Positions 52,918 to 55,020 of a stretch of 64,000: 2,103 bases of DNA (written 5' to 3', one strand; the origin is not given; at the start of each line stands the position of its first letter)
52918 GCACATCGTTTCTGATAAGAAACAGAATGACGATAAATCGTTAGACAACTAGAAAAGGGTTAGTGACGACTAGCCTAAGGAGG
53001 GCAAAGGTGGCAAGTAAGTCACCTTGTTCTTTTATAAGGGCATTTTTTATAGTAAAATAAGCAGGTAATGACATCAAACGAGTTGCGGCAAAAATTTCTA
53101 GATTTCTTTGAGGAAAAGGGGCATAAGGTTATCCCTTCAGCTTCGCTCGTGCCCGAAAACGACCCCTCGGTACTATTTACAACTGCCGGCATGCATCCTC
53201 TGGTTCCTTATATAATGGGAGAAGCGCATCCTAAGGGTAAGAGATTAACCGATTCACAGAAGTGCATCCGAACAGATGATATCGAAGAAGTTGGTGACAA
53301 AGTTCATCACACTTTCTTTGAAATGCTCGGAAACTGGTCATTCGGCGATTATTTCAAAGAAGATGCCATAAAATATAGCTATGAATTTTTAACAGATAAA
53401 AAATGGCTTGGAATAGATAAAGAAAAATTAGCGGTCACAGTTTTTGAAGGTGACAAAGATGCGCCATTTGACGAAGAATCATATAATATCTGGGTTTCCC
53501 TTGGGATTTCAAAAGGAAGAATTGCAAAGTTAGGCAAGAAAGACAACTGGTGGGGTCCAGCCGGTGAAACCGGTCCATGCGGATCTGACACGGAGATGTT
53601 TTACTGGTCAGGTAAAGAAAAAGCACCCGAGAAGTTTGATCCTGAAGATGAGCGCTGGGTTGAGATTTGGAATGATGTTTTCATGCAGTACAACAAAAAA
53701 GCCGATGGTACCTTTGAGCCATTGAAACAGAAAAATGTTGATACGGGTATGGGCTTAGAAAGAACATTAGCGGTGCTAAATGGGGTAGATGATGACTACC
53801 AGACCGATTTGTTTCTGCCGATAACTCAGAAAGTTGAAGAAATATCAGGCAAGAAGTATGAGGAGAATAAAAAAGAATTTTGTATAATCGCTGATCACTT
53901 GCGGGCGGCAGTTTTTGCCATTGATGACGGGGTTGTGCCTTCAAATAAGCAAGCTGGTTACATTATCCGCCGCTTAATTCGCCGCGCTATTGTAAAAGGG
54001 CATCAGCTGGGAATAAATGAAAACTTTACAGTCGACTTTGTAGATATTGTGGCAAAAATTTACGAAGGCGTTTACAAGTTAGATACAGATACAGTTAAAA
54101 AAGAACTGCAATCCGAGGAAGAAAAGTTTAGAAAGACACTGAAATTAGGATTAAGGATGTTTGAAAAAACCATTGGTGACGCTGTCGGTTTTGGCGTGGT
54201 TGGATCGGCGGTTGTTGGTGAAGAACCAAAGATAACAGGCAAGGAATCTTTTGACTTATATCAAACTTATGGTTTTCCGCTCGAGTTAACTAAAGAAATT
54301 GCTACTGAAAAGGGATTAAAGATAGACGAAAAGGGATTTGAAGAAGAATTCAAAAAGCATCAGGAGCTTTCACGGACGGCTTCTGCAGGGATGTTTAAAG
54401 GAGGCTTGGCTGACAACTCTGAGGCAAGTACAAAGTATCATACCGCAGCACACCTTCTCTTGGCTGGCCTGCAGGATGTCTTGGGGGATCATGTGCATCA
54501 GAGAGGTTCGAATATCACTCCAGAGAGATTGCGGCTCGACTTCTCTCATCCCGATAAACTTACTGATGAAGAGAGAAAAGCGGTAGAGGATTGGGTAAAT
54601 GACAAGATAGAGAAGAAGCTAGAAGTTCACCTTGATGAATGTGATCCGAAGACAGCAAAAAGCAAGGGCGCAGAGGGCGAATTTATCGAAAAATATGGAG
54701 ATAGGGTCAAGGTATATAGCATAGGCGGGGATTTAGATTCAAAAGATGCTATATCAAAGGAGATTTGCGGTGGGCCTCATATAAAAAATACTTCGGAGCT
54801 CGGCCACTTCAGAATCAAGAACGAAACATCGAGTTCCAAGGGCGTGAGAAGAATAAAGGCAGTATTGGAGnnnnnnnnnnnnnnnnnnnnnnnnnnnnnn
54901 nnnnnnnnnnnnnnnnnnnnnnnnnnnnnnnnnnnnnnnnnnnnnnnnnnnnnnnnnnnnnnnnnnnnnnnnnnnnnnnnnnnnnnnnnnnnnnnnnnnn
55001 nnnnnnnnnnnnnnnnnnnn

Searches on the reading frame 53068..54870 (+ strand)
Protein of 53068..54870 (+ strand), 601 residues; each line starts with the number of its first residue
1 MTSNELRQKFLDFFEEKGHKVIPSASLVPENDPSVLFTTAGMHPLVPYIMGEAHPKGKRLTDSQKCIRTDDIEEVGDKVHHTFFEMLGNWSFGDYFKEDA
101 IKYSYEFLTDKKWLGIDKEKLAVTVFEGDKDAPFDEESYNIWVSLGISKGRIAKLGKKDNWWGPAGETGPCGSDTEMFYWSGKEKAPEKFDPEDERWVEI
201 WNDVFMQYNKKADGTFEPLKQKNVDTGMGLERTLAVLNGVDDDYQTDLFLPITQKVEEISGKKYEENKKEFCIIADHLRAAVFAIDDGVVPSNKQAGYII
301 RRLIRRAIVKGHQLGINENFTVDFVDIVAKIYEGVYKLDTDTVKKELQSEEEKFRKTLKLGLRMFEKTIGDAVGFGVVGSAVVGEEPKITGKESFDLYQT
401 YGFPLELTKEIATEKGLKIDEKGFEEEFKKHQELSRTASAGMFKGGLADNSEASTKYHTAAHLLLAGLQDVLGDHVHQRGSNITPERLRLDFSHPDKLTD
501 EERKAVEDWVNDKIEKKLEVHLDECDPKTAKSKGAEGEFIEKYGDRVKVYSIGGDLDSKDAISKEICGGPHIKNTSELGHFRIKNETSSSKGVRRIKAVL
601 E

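Call 32: search_protein_families(library=pfam, proteins=[window:53068-54870:+], max_evalue=0.00001)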
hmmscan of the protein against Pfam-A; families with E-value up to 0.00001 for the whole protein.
window:53068-54870:+ (601 aa): 2 families
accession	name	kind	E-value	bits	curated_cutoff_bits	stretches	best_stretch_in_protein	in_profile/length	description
PF01411.24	tRNA-synt_2c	-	3.2e-145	485.2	30.3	1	5-443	1-436/552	tRNA synthetases class II (A)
PF07973.19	tRNA_SAD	-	1.5e-14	54.1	24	1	547-596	1-43/44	Threonyl and Alanyl tRNA synthetase second additional domain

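Call 53: find_homologous_proteins(query=window:53068-54870:+, max_evalue=1e-50)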
Query window:53068-54870:+ (601 aa): 8000 proteins with E <= 1e-50 among 8000 candidates; the best 120 are listed.
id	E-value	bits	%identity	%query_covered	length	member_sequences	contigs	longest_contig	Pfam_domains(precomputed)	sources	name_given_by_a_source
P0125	0.0e+0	1376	100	100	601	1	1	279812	PF01411.25,PF07973.20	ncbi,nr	ncbi:MAG: alanine--tRNA ligase [bacterium]|nr:alanine--tRNA ligase [bacterium]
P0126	0.0e+0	1127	-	-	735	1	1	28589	PF01411.25,PF07973.20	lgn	-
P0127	0.0e+0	1127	81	100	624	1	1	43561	PF01411.25,PF07973.20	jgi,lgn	-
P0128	0.0e+0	1093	80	100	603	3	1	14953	PF01411.25,PF07973.20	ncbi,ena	ncbi:MAG: alanine--tRNA ligase [Patescibacteria group bacterium]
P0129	0.0e+0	1056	77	100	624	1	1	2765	PF01411.25,PF07973.20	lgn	-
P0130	0.0e+0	1017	-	-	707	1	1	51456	PF01411.25,PF07973.20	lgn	-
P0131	0.0e+0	1013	-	-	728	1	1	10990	PF01411.25,PF07973.20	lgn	-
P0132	3.3e-281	952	71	100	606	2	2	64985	PF01411.25,PF07973.20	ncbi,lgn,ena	-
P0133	3.5e-261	886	-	-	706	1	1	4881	PF01411.25,PF00702.33,PF07973.20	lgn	-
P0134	9.9e-254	862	64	100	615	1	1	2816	PF01411.25,PF07973.20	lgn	-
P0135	3.2e-252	857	65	100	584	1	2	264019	PF01411.25,PF07973.20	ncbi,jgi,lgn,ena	ncbi:MAG: alanine--tRNA ligase [Patescibacteria group bacterium]|jgi:alanyl-tRNA synthetase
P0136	5.8e-251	852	-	-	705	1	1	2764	PF01411.25,PF07973.20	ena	-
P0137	9.3e-250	848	64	100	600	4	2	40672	PF01411.25,PF07973.20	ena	-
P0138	1.8e-249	848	63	100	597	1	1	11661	PF01411.25,PF07973.20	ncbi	-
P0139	2.3e-248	844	62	100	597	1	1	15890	PF01411.25,PF07973.20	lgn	-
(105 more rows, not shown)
